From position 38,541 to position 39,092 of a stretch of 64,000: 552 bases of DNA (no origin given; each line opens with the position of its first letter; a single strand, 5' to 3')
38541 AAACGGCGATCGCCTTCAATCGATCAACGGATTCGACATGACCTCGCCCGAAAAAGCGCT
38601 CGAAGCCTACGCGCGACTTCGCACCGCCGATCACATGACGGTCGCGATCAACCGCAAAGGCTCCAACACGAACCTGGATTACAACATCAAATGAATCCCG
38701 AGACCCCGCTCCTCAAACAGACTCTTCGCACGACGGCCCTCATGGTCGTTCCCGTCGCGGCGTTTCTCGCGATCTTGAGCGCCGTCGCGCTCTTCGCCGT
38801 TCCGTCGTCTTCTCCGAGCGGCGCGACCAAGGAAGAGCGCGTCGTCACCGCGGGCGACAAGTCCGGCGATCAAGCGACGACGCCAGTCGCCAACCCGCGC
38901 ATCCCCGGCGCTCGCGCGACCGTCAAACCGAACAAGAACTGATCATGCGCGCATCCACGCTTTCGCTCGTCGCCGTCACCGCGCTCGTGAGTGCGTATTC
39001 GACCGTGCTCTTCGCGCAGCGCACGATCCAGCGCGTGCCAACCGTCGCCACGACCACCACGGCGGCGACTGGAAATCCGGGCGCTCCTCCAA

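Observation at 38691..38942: Unannotated-looking 83-aa single-TM ORF wedged between gspC and gspD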

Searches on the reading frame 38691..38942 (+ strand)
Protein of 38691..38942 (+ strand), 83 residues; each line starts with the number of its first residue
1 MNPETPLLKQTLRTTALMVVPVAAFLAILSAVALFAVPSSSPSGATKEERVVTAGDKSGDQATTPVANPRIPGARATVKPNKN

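Call 6: search_protein_families(library=pfam, proteins=[window:38691-38942:+], max_evalue=0.1)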
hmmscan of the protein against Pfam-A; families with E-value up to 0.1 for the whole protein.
window:38691-38942:+ (83 aa): 0 families

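Call 7: find_homologous_proteins(query=window:38691-38939:+, max_evalue=0.01)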
Query window:38691-38939:+ (83 aa): 39 proteins with E <= 0.01 among 42 candidates.
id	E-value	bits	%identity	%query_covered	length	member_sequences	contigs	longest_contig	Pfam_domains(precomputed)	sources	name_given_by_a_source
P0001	1.8e-43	163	100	100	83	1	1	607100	-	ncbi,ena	-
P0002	9.9e-30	120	82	100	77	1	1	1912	-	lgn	-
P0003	1.4e-27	113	76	99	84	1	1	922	-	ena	-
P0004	2.7e-18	84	67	98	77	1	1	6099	-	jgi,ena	-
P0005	3.5e-18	83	63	98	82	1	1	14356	-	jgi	jgi:hypothetical protein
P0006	8.8e-18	82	77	78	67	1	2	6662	-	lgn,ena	-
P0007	1.3e-17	82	73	73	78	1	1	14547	-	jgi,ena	-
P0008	5.7e-17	80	81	70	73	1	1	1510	-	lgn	-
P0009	4.4e-16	77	70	77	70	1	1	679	-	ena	-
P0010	6.4e-16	76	75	75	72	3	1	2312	-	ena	-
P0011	7.2e-16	76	82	61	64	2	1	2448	-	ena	-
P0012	8.0e-16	76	70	76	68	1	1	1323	-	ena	-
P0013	1.1e-15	75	69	84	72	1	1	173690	-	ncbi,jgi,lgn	ncbi:MAG TPA: hypothetical protein VGH28_28755 [Polyangiaceae bacterium]|jgi:hypothetical protein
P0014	1.2e-15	75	60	99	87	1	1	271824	-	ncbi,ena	-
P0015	1.5e-15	75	75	75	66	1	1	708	-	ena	-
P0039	4.2e-12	64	55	99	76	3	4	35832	-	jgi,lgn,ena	jgi:hypothetical protein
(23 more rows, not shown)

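Call 8: find_encoding_contigs(protein=window:38691-38939:+, flank=6000, max_places=6)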
Protein window:38691-38939:+ (83 aa): no gene with exactly this product is on record in the collection.

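Call 10: find_encoding_contigs(protein=P0014, flank=8000, max_places=2)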
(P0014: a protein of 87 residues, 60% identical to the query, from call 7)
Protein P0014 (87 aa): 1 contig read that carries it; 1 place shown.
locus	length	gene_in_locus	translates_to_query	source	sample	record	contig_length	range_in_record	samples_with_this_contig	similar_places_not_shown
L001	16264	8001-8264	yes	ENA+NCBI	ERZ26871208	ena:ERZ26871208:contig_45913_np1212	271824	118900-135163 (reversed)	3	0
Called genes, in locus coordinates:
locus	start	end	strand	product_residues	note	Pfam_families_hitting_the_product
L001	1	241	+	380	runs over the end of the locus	PF00149:Metallophos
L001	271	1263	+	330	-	-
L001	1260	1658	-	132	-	PF01124:MAPEG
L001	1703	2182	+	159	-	PF00188:CAP (weak)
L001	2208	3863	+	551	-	PF17391:Urocanase_N, PF01175:Urocanase, PF17392:Urocanase_C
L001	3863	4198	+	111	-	-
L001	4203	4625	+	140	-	-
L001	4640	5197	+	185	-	PF00857:Isochorismatase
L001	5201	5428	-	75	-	-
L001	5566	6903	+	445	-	PF00072:Response_reg, PF00158:Sigma54_activat, PF14532:Sigma54_activ_2, PF00004:AAA (weak), PF07724:AAA_2 (weak), PF07728:AAA_5, PF25601:AAA_lid_14, PF02954:HTH_8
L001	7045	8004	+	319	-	-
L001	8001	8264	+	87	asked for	-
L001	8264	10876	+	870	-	PF21305:type_II_gspD_N0, PF03958:Secretin_N, PF00263:Secretin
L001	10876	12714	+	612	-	PF05157:MshEN, PF00437:T2SSE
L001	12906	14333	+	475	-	PF28597:T2SSF_N (weak), PF00482:T2SSF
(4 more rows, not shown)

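Call 11: find_encoding_contigs(protein=P0013, flank=8000, max_places=2)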
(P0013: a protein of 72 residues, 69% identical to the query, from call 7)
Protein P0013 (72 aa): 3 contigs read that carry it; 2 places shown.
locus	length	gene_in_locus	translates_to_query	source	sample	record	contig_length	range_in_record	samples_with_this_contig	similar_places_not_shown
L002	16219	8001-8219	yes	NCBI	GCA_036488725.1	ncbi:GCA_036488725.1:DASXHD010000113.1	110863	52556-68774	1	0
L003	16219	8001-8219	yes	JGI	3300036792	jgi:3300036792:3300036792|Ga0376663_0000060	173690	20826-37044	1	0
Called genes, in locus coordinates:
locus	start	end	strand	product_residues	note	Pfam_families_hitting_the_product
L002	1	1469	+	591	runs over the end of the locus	PF13167:GTP-bdg_N, PF16360:GTP-bdg_M, PF00009:GTP_EFTU (faint), PF00350:Dynamin_N (faint), PF01926:MMR_HSR1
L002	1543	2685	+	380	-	PF00149:Metallophos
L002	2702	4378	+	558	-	PF17391:Urocanase_N, PF01175:Urocanase, PF17392:Urocanase_C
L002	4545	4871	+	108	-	-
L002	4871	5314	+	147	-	-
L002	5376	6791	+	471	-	PF00072:Response_reg, PF00158:Sigma54_activat, PF14532:Sigma54_activ_2, PF00004:AAA (weak), PF07724:AAA_2 (weak), PF07728:AAA_5, PF25601:AAA_lid_14, PF02954:HTH_8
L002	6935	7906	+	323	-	-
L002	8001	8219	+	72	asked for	-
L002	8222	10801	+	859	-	PF21305:type_II_gspD_N0, PF03958:Secretin_N, PF00263:Secretin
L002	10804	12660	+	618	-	PF05157:MshEN, PF00437:T2SSE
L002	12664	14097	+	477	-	PF00482:T2SSF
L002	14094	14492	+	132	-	PF08334:T2SSG (weak)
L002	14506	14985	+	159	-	PF07963:N_methyl (weak)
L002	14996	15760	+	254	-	PF07963:N_methyl (weak)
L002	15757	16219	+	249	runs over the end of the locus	PF07963:N_methyl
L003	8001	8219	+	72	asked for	-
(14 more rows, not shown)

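Call 12: find_encoding_contigs(protein=P0039, flank=8000, max_places=2)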
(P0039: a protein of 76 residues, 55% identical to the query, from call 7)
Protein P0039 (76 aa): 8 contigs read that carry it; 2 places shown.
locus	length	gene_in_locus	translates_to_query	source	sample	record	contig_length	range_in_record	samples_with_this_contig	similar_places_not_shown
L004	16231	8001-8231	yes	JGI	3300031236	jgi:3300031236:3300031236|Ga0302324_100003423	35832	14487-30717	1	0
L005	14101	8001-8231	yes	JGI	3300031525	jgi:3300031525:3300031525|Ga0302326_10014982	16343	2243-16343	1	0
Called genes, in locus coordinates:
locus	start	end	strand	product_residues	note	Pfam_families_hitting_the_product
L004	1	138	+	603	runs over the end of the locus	PF13167:GTP-bdg_N, PF16360:GTP-bdg_M, PF00009:GTP_EFTU (faint), PF00350:Dynamin_N (faint), PF01926:MMR_HSR1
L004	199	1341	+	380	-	PF00149:Metallophos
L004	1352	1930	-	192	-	-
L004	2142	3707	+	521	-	PF17391:Urocanase_N, PF01175:Urocanase, PF17392:Urocanase_C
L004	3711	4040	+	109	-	-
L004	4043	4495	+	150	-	-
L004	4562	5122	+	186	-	PF00857:Isochorismatase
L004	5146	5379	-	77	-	-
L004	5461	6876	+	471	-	PF00072:Response_reg, PF00158:Sigma54_activat, PF14532:Sigma54_activ_2, PF00004:AAA (weak), PF07724:AAA_2 (weak), PF07728:AAA_5, PF25601:AAA_lid_14, PF02954:HTH_8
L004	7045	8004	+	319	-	-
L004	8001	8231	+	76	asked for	-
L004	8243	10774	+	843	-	-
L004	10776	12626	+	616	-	PF05157:MshEN, PF00437:T2SSE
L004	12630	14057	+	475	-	PF28597:T2SSF_N (weak), PF00482:T2SSF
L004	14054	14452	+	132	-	PF08334:T2SSG (weak)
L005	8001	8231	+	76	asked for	-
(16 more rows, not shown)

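Call 14: list_cluster_members(proteins=[P0001, P0014, P0013])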
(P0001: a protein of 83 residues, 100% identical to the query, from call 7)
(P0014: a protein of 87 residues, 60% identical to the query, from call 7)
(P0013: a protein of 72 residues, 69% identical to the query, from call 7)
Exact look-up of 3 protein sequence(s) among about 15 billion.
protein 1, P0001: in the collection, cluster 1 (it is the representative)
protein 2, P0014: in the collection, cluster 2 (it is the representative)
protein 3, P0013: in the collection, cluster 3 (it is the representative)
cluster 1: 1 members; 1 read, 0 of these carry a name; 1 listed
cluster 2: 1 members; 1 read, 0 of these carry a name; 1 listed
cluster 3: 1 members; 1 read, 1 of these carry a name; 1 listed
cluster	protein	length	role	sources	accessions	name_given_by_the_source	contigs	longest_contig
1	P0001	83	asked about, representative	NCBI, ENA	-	-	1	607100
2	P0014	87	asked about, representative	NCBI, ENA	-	-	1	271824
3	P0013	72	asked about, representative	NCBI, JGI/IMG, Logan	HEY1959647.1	MAG TPA: hypothetical protein VGH28_28755 [Polyangiaceae bacterium] | hypothetical protein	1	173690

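Call 26: search_protein_representatives(alignment_id=A1)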
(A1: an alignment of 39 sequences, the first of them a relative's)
Query: 39 sequences, 70 profile positions. Proteins with E-value up to 0.001 (for the whole library): 10; up to 1e-10: 7; up to 1e-30: 0. The best 10 are listed.
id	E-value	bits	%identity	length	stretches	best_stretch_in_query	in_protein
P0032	1.5e-30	121.1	-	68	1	1-67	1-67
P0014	2.4e-24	101.2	-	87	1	1-61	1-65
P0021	4.4e-23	97.2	-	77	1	1-68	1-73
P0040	3.4e-19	84.7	-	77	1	1-69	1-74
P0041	4.1e-18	81.3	-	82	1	1-63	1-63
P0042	4.0e-15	71.7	-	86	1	1-60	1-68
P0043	7.7e-12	61.2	-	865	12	10-42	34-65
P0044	2.7e-09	53.0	-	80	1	1-64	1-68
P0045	3.8e-09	52.6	-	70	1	7-67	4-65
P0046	8.6e-07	45.0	-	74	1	1-56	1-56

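Call 40: search_protein_families(library=ncbifam, proteins=[window:38691-38939:+], max_evalue=0.1)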
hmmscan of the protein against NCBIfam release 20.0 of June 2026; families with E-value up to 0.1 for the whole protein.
window:38691-38939:+ (83 aa): 1 family
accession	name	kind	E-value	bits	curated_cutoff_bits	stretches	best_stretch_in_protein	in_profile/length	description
NF040486.1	SrfA_fam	subfamily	0.024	14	150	1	11-81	218-290/438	SrfA family protein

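Call 45: predict_structure(alignment_id=A1)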
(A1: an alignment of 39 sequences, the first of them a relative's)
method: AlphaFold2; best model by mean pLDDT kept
length: 83 residues; sequences in the alignment: 39
mean_pLDDT: 61.4   pTM: 0.30
mean pLDDT of the five models: 61.4, 61.1, 61.0, 60.3, 60.2
residues with pLDDT >= 90: 10; 70-90: 20; 50-70: 16; < 50: 37
segments of 3 or more residues with pLDDT < 50: 43-75
pLDDT, mean of each block of 10 residues (from residue 1): 69 84 92 71 46 42 42 48 50
secondary structure, 60 per line:
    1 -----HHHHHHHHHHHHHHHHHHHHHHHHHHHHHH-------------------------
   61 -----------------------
elements in order: H6-35

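Call 49: find_homologous_proteins(query=A3, max_evalue=0.001)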
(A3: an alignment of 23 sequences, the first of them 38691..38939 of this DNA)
Query A3 (23 sequences) (83 aa, profile of the alignment): 376 proteins with E <= 0.001 among 8000 candidates; the best 120 are listed.
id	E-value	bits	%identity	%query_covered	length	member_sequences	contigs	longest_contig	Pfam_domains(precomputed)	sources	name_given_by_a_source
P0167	4.9e-22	96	-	-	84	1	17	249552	-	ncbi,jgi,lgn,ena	-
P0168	4.2e-21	93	-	-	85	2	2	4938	-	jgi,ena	jgi:hypothetical protein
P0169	6.8e-21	93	-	-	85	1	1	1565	-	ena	-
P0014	5.9e-20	90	60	99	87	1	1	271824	-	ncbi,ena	-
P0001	6.0e-20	90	100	100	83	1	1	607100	-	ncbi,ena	-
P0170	7.5e-20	89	-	-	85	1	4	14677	-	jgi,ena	-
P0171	2.2e-19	88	-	-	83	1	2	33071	-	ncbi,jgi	jgi:hypothetical protein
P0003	6.4e-19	86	76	99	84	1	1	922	-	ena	-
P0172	6.7e-19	86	-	-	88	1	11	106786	-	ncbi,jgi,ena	-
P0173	7.2e-19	86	39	41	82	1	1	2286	-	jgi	jgi:hypothetical protein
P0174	7.3e-19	86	-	-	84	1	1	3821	-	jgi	jgi:hypothetical protein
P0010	1.2e-18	86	75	75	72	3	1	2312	-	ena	-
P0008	1.5e-18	85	81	70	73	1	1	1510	-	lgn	-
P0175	1.6e-18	85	-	-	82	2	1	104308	-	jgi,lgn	jgi:hypothetical protein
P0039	3.4e-18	84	55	99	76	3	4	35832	-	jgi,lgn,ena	jgi:hypothetical protein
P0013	3.5e-18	84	69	84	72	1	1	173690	-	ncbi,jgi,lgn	ncbi:MAG TPA: hypothetical protein VGH28_28755 [Polyangiaceae bacterium]|jgi:hypothetical protein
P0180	1.8e-17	82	37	37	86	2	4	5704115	-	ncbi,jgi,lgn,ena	jgi:hypothetical protein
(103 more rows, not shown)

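Call 51: find_encoding_contigs(protein=P0180, flank=3500, max_places=2)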
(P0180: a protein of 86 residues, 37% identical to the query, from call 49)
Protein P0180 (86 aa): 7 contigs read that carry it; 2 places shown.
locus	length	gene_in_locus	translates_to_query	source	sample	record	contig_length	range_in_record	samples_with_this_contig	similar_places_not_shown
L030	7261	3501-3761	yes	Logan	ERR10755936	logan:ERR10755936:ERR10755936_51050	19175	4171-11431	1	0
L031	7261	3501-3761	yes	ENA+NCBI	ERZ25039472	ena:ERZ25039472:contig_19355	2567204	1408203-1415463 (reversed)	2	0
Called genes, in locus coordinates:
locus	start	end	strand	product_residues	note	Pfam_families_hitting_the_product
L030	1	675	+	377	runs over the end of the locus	PF12679:ABC2_membrane_2, PF12698:ABC2_membrane_3, PF01061:ABC2_membrane, PF12730:ABC2_membrane_4 (weak)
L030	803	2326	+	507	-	-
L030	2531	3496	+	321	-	-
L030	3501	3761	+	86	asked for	-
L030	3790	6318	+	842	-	PF21305:type_II_gspD_N0, PF03958:Secretin_N, PF00263:Secretin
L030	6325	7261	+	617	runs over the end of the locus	PF05157:MshEN, PF00437:T2SSE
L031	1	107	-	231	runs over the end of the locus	-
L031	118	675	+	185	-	PF01061:ABC2_membrane, PF12679:ABC2_membrane_2, PF12698:ABC2_membrane_3, PF12730:ABC2_membrane_4 (weak)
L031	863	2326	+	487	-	-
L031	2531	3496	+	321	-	-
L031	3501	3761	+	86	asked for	-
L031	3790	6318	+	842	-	PF21305:type_II_gspD_N0, PF03958:Secretin_N, PF00263:Secretin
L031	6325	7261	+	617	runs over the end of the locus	PF05157:MshEN, PF00437:T2SSE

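Call 57: search_protein_families(library=pfam, alignment_id=A3, max_evalue=1)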
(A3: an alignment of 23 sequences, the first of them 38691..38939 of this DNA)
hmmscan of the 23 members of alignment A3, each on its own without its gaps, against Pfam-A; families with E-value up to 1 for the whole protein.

A. member 1, window:38691-38939:+ (83 aa): 0 families

B. families by the number of members that match (of 23 scanned): 11 families
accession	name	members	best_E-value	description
PF22571.1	LiaI-LiaF-TM_PspC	3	0.0002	PspC transmembrane region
PF03023.19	MurJ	2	0.052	Lipid II flippase MurJ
PF11188.13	DUF2975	2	0.065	Protein of unknown function (DUF2975)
PF06237.18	SLC52_ribofla_tr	1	0.041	Solute carrier family 52, riboflavin transporter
PF14084.11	DUF4264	1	0.089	Protein of unknown function (DUF4264)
PF10717.14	ODV-E18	1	0.1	Occlusion-derived virus envelope protein ODV-E18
PF14927.11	Neurensin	1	0.14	Neurensin/Transmembrane protein 74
PF11511.13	RhodobacterPufX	1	0.15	Intrinsic membrane protein PufX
PF25397.1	DUF7887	1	0.16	Domain of unknown function (DUF7887)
PF04335.19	VirB8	1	0.2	VirB8 protein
PF03597.20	FixS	1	0.79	Cytochrome oxidase maturation protein cbb3-type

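Call 58: search_solved_structures(query=A3, max_evalue=1)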
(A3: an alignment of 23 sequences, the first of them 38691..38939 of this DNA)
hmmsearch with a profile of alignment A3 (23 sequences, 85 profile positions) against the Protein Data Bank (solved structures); distinct sequences matched with E-value up to 1: 0.
